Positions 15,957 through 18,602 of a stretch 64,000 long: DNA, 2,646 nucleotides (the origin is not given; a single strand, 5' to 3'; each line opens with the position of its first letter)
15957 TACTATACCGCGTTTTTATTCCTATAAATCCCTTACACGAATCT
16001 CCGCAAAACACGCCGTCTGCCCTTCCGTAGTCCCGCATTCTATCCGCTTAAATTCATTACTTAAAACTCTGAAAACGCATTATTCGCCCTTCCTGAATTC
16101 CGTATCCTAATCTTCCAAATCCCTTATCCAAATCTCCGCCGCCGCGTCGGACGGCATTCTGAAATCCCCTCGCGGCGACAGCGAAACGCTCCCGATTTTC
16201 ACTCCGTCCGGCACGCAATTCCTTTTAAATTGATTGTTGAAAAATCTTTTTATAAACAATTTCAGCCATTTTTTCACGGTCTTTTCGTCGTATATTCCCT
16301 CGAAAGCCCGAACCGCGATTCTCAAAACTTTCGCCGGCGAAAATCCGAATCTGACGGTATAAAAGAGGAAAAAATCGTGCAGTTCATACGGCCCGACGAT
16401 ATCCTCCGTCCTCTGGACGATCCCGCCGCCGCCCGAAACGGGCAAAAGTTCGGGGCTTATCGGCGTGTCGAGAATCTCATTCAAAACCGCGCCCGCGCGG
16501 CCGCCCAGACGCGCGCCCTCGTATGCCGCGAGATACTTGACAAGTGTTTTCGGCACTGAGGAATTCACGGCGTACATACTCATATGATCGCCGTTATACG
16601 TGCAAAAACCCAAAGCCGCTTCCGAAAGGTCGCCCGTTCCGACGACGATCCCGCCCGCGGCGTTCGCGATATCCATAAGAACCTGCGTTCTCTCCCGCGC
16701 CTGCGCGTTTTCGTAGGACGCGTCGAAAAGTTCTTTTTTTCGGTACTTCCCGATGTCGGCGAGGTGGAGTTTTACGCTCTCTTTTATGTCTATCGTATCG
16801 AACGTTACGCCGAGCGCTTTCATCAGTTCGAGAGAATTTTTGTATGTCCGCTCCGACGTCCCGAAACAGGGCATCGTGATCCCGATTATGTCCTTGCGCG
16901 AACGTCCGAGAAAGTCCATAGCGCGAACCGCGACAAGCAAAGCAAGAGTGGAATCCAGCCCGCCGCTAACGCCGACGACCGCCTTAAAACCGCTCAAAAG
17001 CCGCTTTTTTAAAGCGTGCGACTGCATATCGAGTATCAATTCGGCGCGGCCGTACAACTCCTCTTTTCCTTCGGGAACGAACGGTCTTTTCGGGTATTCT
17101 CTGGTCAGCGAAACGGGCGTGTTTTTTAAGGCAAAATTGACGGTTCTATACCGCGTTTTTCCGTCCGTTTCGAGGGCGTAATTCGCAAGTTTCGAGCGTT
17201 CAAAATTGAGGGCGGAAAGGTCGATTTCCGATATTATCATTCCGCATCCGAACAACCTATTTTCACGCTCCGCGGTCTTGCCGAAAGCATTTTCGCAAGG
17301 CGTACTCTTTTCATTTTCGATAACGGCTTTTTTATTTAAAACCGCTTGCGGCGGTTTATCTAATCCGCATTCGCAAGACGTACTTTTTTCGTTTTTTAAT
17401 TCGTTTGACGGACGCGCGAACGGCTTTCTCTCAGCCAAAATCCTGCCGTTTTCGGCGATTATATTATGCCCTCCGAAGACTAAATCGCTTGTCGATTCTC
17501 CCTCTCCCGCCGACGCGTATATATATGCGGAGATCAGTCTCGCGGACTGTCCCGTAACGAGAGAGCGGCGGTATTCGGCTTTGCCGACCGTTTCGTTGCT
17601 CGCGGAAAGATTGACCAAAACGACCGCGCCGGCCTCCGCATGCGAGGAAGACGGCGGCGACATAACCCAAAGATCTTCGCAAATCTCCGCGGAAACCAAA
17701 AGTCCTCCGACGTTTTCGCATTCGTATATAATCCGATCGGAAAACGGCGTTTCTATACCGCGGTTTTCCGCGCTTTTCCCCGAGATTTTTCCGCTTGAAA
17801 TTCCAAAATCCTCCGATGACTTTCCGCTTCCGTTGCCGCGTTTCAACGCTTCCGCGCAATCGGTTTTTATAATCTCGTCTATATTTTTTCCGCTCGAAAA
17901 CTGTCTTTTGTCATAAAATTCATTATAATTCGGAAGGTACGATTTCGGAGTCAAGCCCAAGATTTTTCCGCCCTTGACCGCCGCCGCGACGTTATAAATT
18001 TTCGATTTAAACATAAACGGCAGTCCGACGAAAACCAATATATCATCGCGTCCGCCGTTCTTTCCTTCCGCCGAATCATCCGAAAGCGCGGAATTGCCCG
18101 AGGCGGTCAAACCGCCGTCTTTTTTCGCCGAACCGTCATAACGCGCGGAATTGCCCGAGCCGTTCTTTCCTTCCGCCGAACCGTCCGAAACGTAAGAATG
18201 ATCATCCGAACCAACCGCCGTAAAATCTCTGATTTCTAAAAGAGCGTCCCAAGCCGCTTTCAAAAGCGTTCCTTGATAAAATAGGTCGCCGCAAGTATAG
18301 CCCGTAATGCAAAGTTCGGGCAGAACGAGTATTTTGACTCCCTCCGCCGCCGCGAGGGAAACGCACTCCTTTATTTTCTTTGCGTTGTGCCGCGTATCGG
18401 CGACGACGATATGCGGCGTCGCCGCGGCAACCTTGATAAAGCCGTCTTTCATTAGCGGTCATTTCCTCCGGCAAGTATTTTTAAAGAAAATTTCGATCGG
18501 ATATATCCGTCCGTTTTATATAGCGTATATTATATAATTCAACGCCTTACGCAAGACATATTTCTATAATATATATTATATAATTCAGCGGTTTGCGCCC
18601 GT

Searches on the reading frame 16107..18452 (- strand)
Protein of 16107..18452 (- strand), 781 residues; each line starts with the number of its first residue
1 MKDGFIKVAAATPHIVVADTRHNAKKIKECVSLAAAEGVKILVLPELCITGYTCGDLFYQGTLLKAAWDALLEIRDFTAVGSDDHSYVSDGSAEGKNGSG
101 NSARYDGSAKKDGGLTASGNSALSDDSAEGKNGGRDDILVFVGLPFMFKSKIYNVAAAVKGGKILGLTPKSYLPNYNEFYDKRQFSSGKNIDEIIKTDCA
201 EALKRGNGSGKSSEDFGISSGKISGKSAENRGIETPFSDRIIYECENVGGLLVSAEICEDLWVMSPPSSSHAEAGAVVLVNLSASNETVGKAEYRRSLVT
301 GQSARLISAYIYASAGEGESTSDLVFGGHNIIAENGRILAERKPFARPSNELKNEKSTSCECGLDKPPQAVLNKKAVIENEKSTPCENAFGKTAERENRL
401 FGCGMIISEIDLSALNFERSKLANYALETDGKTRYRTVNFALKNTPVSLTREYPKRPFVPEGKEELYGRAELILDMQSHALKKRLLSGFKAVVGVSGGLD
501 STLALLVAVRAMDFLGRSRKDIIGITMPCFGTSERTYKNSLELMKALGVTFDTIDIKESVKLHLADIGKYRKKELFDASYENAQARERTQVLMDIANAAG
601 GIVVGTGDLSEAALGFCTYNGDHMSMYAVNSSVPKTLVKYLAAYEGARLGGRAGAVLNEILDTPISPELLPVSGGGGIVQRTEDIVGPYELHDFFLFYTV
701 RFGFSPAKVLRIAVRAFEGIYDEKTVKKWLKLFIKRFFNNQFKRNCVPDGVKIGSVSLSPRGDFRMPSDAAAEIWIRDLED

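Call 9: search_protein_families(library=pfam, proteins=[window:16107-18452:-], max_evalue=0.01)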
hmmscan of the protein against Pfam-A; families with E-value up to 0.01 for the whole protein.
window:16107-18452:- (781 aa): 2 families
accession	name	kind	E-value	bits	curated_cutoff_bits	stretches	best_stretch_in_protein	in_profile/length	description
PF02540.23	NAD_synthase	-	2.9e-28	99.1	21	1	490-646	20-167/242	NAD synthase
PF00795.27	CN_hydrolase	-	7.2e-12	45.6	23.2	1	7-60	1-54/256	Carbon-nitrogen hydrolase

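Call 19: find_encoding_contigs(protein=window:16107-18452:-, flank=10000, max_places=8)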
Protein window:16107-18452:- (781 aa): no gene with exactly this product is on record in the collection.

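Call 41: find_homologous_proteins(query=window:16107-18452:-, max_evalue=1e-50)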
Query window:16107-18452:- (781 aa): 8000 proteins with E <= 1e-50 among 8000 candidates; the best 120 are listed.
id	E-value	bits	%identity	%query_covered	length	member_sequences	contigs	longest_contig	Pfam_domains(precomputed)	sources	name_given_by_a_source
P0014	0.0e+0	1755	100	100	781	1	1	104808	PF00795.28,PF02540.24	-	-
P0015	0.0e+0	1079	66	100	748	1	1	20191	PF00795.28,PF02540.24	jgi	jgi:NAD+ synthase (glutamine-hydrolysing)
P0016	0.0e+0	1049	65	100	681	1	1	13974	PF00795.28,PF02540.24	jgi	jgi:NAD+ synthase (glutamine-hydrolysing)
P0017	1.1e-268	912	56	100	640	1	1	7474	PF00795.28,PF02540.24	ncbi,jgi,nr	ncbi:MAG: NAD(+) synthase [Clostridiales bacterium]|jgi:NAD+ synthase (glutamine-hydrolysing)|nr:NAD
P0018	5.4e-263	893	56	100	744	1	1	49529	PF00795.28,PF02540.24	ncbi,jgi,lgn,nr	ncbi:MAG: NAD(+) synthase [Clostridiales bacterium]|jgi:NAD+ synthase (glutamine-hydrolysing)|nr:NAD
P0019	5.3e-254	863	54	99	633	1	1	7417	PF00795.28,PF02540.24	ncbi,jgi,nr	ncbi:MAG: NAD(+) synthase [Clostridiales bacterium]|jgi:NAD+ synthase (glutamine-hydrolysing)|nr:NAD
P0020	6.9e-252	856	52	100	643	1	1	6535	PF00795.28,PF02540.24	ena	-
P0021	1.1e-251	856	54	99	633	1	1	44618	PF00795.28,PF02540.24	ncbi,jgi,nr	ncbi:MAG: NAD(+) synthase [Clostridiales bacterium]|jgi:NAD+ synthase (glutamine-hydrolysing)|nr:NAD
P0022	1.5e-247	842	56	97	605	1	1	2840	PF00795.28,PF02540.24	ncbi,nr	ncbi:MAG: NAD(+) synthase, partial [Clostridiales bacterium]|nr:NAD(+) synthase [Clostridiales bacte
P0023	2.4e-241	821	52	100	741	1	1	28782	PF00795.28,PF02540.24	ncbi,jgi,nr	ncbi:MAG: NAD(+) synthase [Clostridiaceae bacterium]|jgi:NAD+ synthase (glutamine-hydrolysing)|nr:NA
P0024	2.2e-225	769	63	49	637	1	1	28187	PF00795.28,PF02540.24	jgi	-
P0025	1.0e-223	763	55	82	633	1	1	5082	PF00795.28,PF02540.24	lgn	-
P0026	1.2e-221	756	50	100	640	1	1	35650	PF00795.28,PF02540.24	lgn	-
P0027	4.7e-221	754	65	49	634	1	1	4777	PF00795.28,PF02540.24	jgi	jgi:NAD+ synthetase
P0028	1.8e-220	752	52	85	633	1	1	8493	PF00795.28,PF02540.24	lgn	-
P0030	6.3e-218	744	50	100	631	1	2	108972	PF00795.28,PF02540.24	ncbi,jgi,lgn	jgi:NAD+ synthase (glutamine-hydrolysing)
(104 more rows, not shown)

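Call 42: find_encoding_contigs(protein=P0015, flank=10000, max_places=2)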
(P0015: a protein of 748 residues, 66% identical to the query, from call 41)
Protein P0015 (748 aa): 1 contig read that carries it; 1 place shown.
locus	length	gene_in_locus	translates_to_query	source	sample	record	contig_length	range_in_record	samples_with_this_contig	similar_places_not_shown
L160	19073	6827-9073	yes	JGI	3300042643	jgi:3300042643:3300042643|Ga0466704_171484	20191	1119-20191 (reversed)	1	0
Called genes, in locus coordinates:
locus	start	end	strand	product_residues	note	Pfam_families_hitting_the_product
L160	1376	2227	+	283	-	PF01261:AP_endonuc_2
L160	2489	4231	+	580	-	PF01336:tRNA_anti-codon, PF00152:tRNA-synt_2, PF02938:GAD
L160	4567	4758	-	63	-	PF04024:PspC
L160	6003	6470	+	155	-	-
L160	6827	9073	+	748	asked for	PF00795:CN_hydrolase, PF02540:NAD_synthase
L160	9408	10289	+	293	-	PF00135:COesterase (faint), PF20434:BD-FAE, PF07859:Abhydrolase_3, PF00326:Peptidase_S9 (faint)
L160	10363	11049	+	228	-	PF07947:YhhN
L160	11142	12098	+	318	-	PF00561:Abhydrolase_1, PF12146:Hydrolase_4, PF12697:Abhydrolase_6 (weak)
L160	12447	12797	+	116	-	PF03780:Asp23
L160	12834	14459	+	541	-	PF02734:Dak2, PF21645:FakA-like_M, PF13684:FakA-like_C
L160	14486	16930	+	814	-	PF17191:RecG_wedge, PF00270:DEAD, PF04851:ResIII, PF00271:Helicase_C, PF22590:Cas3-like_C_2 (weak)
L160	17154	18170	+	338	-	PF09234:DUF1963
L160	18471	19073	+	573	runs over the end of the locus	?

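Call 43: find_encoding_contigs(protein=P0016, flank=10000, max_places=2)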
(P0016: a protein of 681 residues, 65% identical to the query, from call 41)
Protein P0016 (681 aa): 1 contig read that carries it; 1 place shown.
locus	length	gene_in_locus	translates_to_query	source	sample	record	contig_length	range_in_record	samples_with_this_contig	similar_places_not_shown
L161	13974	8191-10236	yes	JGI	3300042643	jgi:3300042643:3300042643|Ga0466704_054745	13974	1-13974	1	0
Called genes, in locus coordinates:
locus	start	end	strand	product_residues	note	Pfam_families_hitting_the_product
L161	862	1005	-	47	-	-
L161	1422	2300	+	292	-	PF01509:TruB_N, PF16198:TruB_C_2 (faint)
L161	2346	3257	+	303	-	PF06574:FAD_syn, PF01687:Flavokinase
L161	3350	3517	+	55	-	-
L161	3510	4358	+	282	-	PF01261:AP_endonuc_2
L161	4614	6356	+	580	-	PF01336:tRNA_anti-codon, PF00152:tRNA-synt_2, PF02938:GAD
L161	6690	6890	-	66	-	PF04024:PspC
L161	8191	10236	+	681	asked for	PF00795:CN_hydrolase, PF02540:NAD_synthase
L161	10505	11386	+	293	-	PF00135:COesterase (weak), PF20434:BD-FAE, PF07859:Abhydrolase_3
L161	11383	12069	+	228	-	PF07947:YhhN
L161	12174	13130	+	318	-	PF00561:Abhydrolase_1, PF12146:Hydrolase_4, PF12697:Abhydrolase_6 (weak)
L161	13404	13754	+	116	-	PF03780:Asp23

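Call 44: find_encoding_contigs(protein=P0018, flank=10000, max_places=2)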
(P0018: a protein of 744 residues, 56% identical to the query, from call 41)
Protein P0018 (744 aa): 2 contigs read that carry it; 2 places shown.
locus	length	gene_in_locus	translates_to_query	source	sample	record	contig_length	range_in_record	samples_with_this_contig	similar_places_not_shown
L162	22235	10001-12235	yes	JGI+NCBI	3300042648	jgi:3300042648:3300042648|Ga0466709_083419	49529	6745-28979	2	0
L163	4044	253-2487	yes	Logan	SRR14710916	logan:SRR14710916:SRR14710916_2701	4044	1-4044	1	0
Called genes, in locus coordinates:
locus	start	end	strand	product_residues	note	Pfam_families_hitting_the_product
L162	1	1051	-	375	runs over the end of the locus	-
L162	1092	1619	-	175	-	-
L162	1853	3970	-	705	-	PF08401:ArdcN, PF18818:MPTase-PolyVal, PF22763:NrS1-1_pol-like_HBD (weak)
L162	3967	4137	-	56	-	-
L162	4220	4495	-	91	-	PF00436:SSB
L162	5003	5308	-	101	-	-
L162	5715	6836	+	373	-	PF00245:Alk_phosphatase, PF01676:Metalloenzyme (weak)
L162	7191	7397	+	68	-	-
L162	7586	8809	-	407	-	-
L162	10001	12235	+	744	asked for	PF00795:CN_hydrolase, PF02540:NAD_synthase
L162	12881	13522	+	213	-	PF07947:YhhN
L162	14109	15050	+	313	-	PF00561:Abhydrolase_1, PF12146:Hydrolase_4, PF12697:Abhydrolase_6 (weak)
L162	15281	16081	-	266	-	-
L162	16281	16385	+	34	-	-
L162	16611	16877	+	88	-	-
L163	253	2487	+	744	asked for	PF00795:CN_hydrolase, PF02540:NAD_synthase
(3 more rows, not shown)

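Call 56: find_encoding_contigs(protein=P0021, flank=10000, max_places=1)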
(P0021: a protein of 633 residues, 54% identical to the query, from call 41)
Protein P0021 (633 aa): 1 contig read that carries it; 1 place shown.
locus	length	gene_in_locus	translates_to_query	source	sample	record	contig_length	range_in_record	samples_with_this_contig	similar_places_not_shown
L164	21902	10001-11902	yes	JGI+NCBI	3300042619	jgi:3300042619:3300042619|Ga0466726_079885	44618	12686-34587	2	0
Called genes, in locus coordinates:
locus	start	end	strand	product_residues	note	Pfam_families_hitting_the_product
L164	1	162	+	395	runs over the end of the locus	PF11104:PilM_2, PF14450:FtsA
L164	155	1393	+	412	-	PF00091:Tubulin, PF12327:FtsZ_C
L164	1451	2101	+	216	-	PF00730:HhH-GPD, PF00633:HHH (weak)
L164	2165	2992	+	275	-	PF10418:DHODB_Fe-S_bind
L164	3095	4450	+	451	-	PF14691:Fer4_20, PF13241:NAD_binding_7 (faint), PF13738:Pyr_redox_3 (faint), PF00070:Pyr_redox (faint), PF07992:Pyr_redox_2, PF13450:NAD_binding_8 (weak)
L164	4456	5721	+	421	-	PF01018:GTP1_OBG, PF01926:MMR_HSR1, PF02421:FeoB_N, PF09269:DUF1967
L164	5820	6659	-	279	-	PF03418:Peptidase_A25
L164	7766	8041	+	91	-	PF02604:PhdYeFM_antitox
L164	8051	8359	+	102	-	PF05016:ParE_toxin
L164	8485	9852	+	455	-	PF02661:Fic, PF08279:HTH_11 (weak), PF13412:HTH_24 (weak)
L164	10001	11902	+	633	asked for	PF00795:CN_hydrolase, PF02540:NAD_synthase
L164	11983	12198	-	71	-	-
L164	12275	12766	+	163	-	PF01066:CDP-OH_P_transf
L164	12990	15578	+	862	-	PF00133:tRNA-synt_1, PF09334:tRNA-synt_1g, PF13603:tRNA-synt_1_2, PF09334:tRNA-synt_1g, PF08264:Anticodon_1, PF10458:Val_tRNA-synt_C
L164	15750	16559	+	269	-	-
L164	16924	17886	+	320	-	PF20511:PMI_typeI_cat, PF07883:Cupin_2 (faint), PF21621:MPI_cupin_dom (weak)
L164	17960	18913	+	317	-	PF00480:ROK, PF01869:BcrAD_BadFG (faint)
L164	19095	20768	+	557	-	PF00753:Lactamase_B, PF12706:Lactamase_B_2, PF22505:RNase_J_b_CASP, PF07521:RMMBL, PF17770:RNase_J_C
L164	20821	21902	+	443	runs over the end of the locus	PF00350:Dynamin_N (faint), PF01926:MMR_HSR1, PF02421:FeoB_N, PF03193:RsgA_GTPase (faint), PF00009:GTP_EFTU, PF01926:MMR_HSR1, PF02421:FeoB_N, PF14714:KH_dom-like, +1 more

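Call 57: find_encoding_contigs(protein=P0023, flank=10000, max_places=1)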
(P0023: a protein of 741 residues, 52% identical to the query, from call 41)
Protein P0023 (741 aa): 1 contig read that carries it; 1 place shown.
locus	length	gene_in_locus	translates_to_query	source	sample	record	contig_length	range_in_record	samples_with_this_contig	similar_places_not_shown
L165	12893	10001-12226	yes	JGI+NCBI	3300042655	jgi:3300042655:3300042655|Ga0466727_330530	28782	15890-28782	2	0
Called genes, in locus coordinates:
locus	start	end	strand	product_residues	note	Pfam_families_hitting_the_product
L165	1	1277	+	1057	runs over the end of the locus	PF25596:CPSase_L_D1, PF02786:CPSase_L_D2, PF07478:Dala_Dala_lig_C (weak), PF02787:CPSase_L_D3, PF25596:CPSase_L_D1, PF02222:ATP-grasp (weak), PF02786:CPSase_L_D2, PF02142:MGS, +2 more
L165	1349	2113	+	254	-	PF10418:DHODB_Fe-S_bind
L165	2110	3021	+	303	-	PF01180:DHO_dh, PF03060:NMO (weak)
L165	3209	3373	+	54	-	-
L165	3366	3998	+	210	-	PF14317:YcxB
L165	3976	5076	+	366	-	-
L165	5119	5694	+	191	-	PF00156:Pribosyltran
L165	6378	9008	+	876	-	PF07690:MFS_1, PF13347:MFS_2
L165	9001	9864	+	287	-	-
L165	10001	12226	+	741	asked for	PF00795:CN_hydrolase (faint), PF02540:NAD_synthase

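Call 58: find_encoding_contigs(protein=P0030, flank=10000, max_places=1)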
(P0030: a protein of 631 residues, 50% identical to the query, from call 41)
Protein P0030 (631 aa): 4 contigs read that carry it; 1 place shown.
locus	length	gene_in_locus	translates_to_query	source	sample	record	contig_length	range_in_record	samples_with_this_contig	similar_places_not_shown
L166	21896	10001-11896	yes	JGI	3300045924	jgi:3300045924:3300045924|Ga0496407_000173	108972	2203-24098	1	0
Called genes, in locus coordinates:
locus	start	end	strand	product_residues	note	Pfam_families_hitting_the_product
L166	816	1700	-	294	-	PF00781:DAGK_cat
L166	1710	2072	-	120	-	-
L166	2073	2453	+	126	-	PF02397:Bac_transf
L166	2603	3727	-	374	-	PF13439:Glyco_transf_4 (weak), PF13579:Glyco_trans_4_4 (faint), PF20706:GT4-conflict, PF00534:Glycos_transf_1, PF13692:Glyco_trans_1_4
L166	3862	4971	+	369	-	PF13450:NAD_binding_8, PF01593:Amino_oxidase (weak), PF03275:GLF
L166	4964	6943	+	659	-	PF17994:Glft2_N (faint), PF13641:Glyco_tranf_2_3 (faint)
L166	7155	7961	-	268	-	PF00005:ABC_tran, PF13304:AAA_21 (faint)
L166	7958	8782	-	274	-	PF01061:ABC2_membrane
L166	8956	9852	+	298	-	PF14393:DUF4422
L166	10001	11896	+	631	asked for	PF00795:CN_hydrolase, PF02540:NAD_synthase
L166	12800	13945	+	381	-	PF10974:DUF2804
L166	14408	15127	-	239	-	-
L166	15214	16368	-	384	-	PF10974:DUF2804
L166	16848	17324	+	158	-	-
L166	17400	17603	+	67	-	PF13560:HTH_31 (weak), PF12844:HTH_19, PF01381:HTH_3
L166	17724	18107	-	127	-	-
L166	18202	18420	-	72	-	PF04545:Sigma70_r4 (faint), PF01381:HTH_3, PF12844:HTH_19, PF13443:HTH_26, PF13560:HTH_31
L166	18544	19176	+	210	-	PF01381:HTH_3, PF12844:HTH_19, PF13443:HTH_26, PF13560:HTH_31, PF00717:Peptidase_S24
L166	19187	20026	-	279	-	PF02535:Zip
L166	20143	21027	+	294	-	PF02645:DegV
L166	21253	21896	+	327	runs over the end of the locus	PF04294:VanW, PF07501:G5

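Call 76: find_encoding_contigs(protein=P0017, flank=10000, max_places=2)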
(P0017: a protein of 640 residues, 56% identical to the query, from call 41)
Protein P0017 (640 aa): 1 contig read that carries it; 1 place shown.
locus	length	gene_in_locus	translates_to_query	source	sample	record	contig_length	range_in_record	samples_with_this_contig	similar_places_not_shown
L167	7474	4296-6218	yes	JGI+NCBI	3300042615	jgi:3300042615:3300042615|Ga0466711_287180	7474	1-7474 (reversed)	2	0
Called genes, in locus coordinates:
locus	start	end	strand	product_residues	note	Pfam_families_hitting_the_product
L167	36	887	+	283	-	PF03845:Spore_permease (weak)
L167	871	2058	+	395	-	PF25198:Spore_GerAC_N, PF05504:Spore_GerAC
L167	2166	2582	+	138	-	-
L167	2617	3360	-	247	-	PF14512:TM1586_NiRdase, PF00881:Nitroreductase (faint)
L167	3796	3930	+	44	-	-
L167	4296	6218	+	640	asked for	PF00795:CN_hydrolase, PF02540:NAD_synthase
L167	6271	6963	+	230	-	PF07947:YhhN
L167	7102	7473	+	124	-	PF00561:Abhydrolase_1, PF12146:Hydrolase_4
